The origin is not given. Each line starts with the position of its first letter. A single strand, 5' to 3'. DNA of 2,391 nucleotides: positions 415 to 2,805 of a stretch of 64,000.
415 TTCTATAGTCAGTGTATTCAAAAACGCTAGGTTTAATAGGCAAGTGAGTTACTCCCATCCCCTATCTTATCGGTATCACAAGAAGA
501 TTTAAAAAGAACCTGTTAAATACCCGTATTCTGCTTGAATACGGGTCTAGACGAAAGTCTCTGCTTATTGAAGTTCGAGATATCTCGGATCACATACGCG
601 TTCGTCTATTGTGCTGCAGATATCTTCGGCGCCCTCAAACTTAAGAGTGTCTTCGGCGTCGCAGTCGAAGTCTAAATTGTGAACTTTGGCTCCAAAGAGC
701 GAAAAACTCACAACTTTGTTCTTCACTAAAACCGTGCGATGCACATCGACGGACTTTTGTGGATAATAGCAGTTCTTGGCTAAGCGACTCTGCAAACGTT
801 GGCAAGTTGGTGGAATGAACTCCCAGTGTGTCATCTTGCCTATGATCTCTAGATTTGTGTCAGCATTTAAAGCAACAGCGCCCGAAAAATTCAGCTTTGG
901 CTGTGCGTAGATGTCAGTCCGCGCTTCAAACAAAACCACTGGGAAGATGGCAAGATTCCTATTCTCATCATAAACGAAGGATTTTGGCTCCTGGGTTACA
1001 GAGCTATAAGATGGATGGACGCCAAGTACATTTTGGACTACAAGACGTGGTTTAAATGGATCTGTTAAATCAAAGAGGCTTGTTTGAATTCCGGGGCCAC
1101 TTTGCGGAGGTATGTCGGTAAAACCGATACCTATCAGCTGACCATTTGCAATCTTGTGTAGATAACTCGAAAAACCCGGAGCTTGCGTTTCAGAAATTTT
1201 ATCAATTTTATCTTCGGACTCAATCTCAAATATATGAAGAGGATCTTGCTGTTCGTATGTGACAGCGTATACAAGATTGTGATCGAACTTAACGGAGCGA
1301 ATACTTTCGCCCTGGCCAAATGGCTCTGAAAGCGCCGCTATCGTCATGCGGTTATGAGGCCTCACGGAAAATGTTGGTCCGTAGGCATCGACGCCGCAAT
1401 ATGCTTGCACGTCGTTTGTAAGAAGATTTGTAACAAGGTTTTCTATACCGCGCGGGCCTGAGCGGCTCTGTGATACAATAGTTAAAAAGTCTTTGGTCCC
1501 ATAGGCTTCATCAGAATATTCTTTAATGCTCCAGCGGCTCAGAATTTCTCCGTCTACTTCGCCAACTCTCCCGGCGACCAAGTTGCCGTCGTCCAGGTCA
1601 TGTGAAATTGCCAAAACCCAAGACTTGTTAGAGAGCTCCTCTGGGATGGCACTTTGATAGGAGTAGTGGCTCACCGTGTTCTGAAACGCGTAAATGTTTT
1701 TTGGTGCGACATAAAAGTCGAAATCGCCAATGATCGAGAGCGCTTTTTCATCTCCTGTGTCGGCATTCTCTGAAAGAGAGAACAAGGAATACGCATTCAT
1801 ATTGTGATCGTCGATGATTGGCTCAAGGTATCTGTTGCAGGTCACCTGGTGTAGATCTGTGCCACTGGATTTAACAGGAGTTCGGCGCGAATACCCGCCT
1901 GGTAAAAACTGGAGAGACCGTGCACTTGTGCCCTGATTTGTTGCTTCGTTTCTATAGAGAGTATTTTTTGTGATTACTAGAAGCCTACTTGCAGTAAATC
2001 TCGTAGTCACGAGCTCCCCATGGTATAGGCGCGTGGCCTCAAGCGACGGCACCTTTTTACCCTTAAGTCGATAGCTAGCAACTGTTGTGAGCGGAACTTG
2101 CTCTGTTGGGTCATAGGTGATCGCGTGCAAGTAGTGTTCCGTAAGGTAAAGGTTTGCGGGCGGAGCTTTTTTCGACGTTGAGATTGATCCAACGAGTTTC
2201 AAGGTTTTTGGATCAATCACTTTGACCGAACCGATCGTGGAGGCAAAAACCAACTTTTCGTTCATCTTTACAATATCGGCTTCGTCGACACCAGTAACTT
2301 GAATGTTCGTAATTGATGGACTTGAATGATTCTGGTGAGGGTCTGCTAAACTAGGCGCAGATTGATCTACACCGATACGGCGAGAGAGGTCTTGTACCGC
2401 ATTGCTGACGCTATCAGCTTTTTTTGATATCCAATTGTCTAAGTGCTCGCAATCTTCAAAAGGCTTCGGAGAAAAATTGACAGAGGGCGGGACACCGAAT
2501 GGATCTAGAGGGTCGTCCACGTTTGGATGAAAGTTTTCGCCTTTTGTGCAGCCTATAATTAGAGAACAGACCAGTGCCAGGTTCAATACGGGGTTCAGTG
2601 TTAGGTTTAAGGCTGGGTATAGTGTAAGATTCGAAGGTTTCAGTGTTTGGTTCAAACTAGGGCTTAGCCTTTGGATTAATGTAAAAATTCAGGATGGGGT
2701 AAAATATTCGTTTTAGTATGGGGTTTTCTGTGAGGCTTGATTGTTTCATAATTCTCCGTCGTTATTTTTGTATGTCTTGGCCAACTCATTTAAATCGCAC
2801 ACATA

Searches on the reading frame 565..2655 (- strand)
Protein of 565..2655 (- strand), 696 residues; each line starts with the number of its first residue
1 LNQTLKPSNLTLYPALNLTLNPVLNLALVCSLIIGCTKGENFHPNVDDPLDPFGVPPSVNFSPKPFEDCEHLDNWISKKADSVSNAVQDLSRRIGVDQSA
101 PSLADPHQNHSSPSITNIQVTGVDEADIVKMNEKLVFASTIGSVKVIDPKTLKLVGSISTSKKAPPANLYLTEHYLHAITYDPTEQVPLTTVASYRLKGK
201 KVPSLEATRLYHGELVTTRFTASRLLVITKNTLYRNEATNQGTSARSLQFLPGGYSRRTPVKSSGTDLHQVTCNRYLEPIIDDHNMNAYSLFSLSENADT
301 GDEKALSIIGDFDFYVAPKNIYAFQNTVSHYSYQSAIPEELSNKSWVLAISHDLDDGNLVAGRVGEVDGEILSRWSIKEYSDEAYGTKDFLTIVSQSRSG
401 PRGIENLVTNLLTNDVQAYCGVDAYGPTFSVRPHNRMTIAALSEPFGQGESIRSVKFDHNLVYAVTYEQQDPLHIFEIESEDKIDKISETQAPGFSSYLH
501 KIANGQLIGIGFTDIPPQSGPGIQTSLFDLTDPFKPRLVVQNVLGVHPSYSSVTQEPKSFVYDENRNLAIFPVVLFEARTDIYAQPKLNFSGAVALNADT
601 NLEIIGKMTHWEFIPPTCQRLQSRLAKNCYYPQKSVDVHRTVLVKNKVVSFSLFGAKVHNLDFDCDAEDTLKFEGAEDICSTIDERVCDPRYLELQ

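Call 44: find_encoding_contigs(protein=window:565-2655:-, flank=10000, max_places=10)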
Protein window:565-2655:- (696 aa): 4 contigs read that carry it; 1 place shown.
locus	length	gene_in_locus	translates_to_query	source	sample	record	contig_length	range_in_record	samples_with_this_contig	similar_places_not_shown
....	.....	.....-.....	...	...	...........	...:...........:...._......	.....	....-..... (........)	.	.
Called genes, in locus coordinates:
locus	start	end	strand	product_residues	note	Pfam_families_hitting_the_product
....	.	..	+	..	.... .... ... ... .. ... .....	-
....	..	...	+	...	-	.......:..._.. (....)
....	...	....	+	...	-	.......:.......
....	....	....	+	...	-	-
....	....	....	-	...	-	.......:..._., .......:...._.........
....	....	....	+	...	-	-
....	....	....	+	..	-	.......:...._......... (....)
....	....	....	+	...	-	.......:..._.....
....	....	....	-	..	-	-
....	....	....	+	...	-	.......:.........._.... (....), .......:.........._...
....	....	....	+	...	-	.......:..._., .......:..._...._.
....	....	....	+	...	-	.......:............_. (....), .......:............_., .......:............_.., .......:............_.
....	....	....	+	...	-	-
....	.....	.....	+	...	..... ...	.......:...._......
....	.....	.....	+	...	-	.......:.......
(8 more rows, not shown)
